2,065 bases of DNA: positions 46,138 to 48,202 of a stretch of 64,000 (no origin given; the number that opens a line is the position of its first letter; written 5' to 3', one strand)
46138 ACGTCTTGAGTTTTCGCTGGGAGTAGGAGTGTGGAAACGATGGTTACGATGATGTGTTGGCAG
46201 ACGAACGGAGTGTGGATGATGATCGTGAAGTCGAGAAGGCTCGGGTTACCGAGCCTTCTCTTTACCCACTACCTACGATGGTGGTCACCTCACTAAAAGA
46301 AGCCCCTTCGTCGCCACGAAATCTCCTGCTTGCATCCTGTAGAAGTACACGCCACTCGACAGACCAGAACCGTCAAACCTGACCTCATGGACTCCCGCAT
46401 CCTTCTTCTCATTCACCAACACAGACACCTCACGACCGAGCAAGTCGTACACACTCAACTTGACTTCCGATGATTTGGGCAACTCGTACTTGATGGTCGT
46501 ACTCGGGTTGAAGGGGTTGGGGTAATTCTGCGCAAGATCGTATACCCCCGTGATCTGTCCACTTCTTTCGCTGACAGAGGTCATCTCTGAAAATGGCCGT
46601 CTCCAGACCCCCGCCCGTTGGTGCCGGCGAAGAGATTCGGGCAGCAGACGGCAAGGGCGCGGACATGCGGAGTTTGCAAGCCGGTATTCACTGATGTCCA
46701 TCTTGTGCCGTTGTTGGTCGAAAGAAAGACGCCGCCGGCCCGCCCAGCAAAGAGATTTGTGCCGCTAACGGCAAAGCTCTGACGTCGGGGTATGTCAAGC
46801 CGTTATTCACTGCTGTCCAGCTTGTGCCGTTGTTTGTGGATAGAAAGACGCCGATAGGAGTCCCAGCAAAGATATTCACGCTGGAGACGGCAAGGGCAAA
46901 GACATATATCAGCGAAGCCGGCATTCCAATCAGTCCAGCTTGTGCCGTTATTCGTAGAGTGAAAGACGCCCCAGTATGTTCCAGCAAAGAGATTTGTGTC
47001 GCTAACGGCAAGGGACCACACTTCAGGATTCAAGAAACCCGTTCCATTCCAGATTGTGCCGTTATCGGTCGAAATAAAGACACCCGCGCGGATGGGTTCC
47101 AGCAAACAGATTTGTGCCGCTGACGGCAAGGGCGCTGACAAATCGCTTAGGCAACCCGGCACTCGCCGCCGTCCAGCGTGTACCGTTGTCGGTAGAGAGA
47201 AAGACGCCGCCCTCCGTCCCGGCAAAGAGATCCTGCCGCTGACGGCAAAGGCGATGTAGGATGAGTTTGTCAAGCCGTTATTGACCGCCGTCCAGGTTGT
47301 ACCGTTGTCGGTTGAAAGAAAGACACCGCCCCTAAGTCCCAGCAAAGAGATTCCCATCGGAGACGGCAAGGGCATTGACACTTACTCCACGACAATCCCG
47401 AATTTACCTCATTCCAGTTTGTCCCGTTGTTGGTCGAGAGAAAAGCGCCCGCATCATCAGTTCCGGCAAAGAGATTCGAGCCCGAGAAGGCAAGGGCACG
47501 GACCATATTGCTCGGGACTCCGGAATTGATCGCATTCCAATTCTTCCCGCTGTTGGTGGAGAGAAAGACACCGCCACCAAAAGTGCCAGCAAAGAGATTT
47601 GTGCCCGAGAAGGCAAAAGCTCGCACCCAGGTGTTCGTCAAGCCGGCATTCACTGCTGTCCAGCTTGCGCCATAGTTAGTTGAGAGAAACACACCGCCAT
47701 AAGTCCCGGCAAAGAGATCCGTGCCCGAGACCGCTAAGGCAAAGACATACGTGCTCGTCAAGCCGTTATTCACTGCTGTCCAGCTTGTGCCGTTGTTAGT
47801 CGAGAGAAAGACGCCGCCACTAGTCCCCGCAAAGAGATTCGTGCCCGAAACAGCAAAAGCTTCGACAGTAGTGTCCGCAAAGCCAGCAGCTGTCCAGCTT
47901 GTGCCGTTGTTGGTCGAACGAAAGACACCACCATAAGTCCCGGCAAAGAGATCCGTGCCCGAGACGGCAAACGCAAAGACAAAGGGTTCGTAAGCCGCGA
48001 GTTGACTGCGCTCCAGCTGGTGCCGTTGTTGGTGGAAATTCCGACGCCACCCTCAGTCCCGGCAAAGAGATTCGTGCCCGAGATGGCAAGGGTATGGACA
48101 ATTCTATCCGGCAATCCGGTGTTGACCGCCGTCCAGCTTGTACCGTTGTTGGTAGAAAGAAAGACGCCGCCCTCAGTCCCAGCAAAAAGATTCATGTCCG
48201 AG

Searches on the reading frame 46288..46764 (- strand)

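Call 30: search_protein_families(library=pfam, proteins=[window:46288-46764:-], max_evalue=0.01)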
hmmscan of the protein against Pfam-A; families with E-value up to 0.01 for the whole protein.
window:46288-46764:- (159 aa): 2 families
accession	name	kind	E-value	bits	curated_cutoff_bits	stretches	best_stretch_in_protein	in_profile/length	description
PF18962.6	Por_Secre_tail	-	8.9e-12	45.6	27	1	81-149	2-67/75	Secretion system C-terminal sorting domain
PF13860.13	FlgD_ig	-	7.2e-05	23.1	27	1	89-146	12-75/79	FlgD Ig-like domain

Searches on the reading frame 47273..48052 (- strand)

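Call 30: search_protein_families(library=pfam, proteins=[window:47273-48052:-], max_evalue=0.01)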
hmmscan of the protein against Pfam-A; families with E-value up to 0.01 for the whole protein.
window:47273-48052:- (260 aa): 4 families
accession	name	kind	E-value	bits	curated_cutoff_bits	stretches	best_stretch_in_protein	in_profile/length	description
PF15902.12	Sortilin-Vps10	-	4.2e-10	39.4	33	1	121-220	3-116/446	Sortilin, neurotensin receptor 3,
PF02012.26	BNR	-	4.6e-08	32.3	27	0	44-54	1-11/12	BNR/Asp-box repeat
PF19755.4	DUF6242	-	0.00086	19.7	29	0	24-91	154-217/217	Domain of unknown function (DUF6242)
PF21471.3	Reelin_subrepeat-B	-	0.0028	17.9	27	0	165-233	65-106/127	Reelin subrepeat B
